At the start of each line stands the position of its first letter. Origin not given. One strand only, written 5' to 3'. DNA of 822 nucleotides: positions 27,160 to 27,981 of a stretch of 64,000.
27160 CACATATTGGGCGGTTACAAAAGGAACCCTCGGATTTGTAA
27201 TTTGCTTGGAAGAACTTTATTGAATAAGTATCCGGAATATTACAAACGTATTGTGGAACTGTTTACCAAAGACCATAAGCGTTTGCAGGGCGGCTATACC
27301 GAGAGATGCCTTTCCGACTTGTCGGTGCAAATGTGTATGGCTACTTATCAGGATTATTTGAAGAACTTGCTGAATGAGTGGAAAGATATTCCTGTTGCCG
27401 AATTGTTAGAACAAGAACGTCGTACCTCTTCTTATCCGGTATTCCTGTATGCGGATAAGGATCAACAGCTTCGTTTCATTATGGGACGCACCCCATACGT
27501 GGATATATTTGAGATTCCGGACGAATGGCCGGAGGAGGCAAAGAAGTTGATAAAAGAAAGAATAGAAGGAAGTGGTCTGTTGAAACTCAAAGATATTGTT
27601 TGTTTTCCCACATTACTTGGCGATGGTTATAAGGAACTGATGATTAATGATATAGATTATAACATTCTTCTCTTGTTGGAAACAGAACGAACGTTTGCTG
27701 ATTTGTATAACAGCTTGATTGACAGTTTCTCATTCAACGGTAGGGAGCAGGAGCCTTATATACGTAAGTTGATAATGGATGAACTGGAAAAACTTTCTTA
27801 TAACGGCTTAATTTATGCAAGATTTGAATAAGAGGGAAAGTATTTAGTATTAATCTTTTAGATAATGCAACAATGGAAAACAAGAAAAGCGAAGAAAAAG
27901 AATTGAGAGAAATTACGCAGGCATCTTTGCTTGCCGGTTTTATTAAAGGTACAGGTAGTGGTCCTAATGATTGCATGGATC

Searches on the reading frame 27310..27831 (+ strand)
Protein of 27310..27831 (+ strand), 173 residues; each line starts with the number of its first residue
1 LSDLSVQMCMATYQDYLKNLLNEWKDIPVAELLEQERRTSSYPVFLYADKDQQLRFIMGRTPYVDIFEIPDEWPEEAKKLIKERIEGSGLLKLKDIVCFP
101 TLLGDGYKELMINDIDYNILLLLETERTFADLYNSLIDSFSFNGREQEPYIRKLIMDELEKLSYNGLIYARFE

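Call 25: search_protein_families(library=pfam, proteins=[window:27310-27831:+], max_evalue=5)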
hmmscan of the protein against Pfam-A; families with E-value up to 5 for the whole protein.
window:27310-27831:+ (173 aa): 1 family
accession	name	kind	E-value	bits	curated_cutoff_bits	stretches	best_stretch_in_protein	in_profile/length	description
PF01535.26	PPR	-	0.11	13.3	25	1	133-146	3-16/31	PPR repeat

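Call 44: predict_structure(alignment_id=A2)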
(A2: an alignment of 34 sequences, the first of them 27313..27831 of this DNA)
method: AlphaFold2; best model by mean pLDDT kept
length: 172 residues; sequences in the alignment: 34
mean_pLDDT: 94.6   pTM: 0.89
mean pLDDT of the five models: 94.6, 94.4, 93.9, 93.8, 93.5
residues with pLDDT >= 90: 154; 70-90: 15; 50-70: 3; < 50: 0
segments of 3 or more residues with pLDDT < 50: none
pLDDT, mean of each block of 10 residues (from residue 1): 91 98 97 95 97 98 96 94 82 93 94 97 98 95 91 97 97 88
secondary structure, 60 per line:
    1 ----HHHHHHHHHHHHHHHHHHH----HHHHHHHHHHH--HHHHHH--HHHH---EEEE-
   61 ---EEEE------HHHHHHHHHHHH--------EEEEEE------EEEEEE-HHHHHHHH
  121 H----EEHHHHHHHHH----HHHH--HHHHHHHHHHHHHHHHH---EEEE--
elements in order: H5-23 H28-38 H41-46 H49-52 E56-59 E64-67 H74-85 E94-99 E106-111 H113-121 H128-136 H141-144 H147-163 E167-170

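Call 70: fold_search(model_id=the predicted structure, library=pdb)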
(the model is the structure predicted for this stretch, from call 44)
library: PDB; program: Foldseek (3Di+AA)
matches with E <= 10: 142; with E <= 0.001: 0
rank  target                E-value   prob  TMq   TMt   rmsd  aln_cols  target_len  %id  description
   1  8hi7_A                2.8e-02  0.96  0.41  0.27   9.1       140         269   16  Crystal structure of a holoenzyme TglHI with two Fe irons for Pseudomonas syringae Peptidyl (S) 2-mercaptoglycine bios (released 2023-08-23)
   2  8hci_A                8.3e-02  0.93  0.41  0.28   6.4       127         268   22  Crystal structure of a holoenzyme Fe-free TglHI for Pseudomonas syringae Peptidyl (S) 2-mercaptoglycine biosynthesis (released 2023-08-23)
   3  6jx3_B                1.5e-01  0.87  0.34  0.61   5.3       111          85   14  Lasso peptide synthetase B1 complexed with the leader peptide (released 2019-06-26)
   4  4cck_A                2.3e-01  0.21  0.32  0.14  14.8       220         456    9  60S ribosomal protein L8 histidine hydroxylase (NO66) in complex with Mn(II) and N-oxalylglycine (NOG) (released 2014-05-14)
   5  5v1u_A                3.6e-01  0.82  0.37  0.66   3.4       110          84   15  TbiB1 in Complex with the TbiA(beta) Leader Peptide (released 2018-09-05)
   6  5v1u_B                4.6e-01  0.75  0.37  0.65   3.4       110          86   15  TbiB1 in Complex with the TbiA(beta) Leader Peptide (released 2018-09-05)
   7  4diq_B                5.2e-01  0.11  0.29  0.13  15.9       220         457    9  Crystal Structure of human NO66 (released 2012-03-07)
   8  5sxy_MODEL_1_A        5.5e-01  0.57  0.35  0.58   4.2       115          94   12  The solution NMR structure for the PqqD truncation of Methylobacterium extorquens PqqCD representing a functio (released 2017-05-24)
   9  5lq4_B                5.9e-01  0.51  0.33  0.14   5.8       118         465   14  The Structure of ThcOx, the First Oxidase Protein from the Cyanobactin Pathways (released 2016-11-09)
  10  8v7q_C                7.5e-01  0.04  0.17  0.16  20.1       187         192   11  IpaD (122-321) Pi-helix Mutant (delta Q148) Apo Structure (released 2024-08-21)
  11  8vpo                  8.0e-01  0.63  0.35  0.15   4.2       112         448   16  X-Ray Crystal Structure of TigE from Paramaledivibacter caminithermalis (released 2024-02-07)
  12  4ccj_D                9.0e-01  0.06  0.26  0.11  20.9       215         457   11  60S ribosomal protein L8 histidine hydroxylase (NO66) in apo form (released 2014-05-14)
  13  4ccj_A                1.0e+00  0.11  0.32  0.14  14.9       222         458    8  60S ribosomal protein L8 histidine hydroxylase (NO66) in apo form (released 2014-05-14)
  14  8qr1_I                1.0e+00  0.08  0.20  0.08  13.3       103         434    8  Cryo-EM structure of the human Tip60 complex (released 2024-08-07)
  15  4e4h_A                1.1e+00  0.09  0.32  0.14  15.0       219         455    9  Crystal structure of Histone Demethylase NO66 (released 2013-01-30)
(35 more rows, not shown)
